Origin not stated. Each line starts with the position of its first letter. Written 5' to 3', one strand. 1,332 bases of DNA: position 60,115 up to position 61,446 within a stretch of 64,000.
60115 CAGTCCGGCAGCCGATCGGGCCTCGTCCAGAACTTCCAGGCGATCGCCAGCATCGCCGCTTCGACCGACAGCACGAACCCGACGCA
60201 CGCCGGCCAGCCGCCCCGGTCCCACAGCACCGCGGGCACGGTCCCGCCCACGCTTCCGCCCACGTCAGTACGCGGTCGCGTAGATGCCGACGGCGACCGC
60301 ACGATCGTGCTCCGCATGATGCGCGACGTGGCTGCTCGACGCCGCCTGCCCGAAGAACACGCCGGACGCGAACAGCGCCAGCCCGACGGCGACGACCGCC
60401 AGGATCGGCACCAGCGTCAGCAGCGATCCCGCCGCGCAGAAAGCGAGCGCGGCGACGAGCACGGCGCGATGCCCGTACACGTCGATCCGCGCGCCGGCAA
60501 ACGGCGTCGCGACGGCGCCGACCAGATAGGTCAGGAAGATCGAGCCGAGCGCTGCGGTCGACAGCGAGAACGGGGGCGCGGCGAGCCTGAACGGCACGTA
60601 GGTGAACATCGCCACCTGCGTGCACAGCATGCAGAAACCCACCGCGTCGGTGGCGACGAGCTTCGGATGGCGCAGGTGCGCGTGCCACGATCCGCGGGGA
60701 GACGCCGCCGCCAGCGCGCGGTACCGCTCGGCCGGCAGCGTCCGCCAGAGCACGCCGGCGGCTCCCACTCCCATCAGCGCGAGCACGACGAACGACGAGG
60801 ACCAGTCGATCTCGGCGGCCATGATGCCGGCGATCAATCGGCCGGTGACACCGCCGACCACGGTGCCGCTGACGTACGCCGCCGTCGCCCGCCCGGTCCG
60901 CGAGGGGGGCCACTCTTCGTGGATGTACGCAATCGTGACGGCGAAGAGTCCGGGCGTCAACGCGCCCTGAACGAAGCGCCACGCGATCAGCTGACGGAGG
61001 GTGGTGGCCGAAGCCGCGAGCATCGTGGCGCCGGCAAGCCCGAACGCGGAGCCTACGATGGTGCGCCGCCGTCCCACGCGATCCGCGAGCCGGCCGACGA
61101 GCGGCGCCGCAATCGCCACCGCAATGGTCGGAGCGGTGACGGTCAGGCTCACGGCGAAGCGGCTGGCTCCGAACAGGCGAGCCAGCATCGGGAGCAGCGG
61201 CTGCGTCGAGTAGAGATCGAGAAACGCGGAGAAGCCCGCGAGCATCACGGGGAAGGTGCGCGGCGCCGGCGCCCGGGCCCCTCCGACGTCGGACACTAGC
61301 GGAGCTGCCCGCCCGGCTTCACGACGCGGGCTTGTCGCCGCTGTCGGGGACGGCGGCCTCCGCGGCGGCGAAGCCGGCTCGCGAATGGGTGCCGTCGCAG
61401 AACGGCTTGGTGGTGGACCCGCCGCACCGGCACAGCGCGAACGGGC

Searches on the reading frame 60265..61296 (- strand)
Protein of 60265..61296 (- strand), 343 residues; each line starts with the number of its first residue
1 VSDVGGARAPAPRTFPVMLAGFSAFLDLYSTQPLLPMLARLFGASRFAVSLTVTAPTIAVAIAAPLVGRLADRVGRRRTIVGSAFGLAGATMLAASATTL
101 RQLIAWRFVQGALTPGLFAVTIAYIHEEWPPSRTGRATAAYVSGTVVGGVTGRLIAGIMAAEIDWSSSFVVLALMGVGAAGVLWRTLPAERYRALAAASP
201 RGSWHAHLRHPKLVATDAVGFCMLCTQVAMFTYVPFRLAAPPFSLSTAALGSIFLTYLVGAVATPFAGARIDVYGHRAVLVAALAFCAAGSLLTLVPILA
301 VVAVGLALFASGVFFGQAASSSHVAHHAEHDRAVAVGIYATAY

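Call 87: search_protein_families(library=pfam, proteins=[window:60265-61296:-], max_evalue=0.00001)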
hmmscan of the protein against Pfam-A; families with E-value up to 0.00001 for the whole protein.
window:60265-61296:- (343 aa): 1 family
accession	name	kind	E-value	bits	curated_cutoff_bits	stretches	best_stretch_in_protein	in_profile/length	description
PF07690.21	MFS_1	-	2e-43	149.1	33.4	1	17-343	1-339/347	Major Facilitator Superfamily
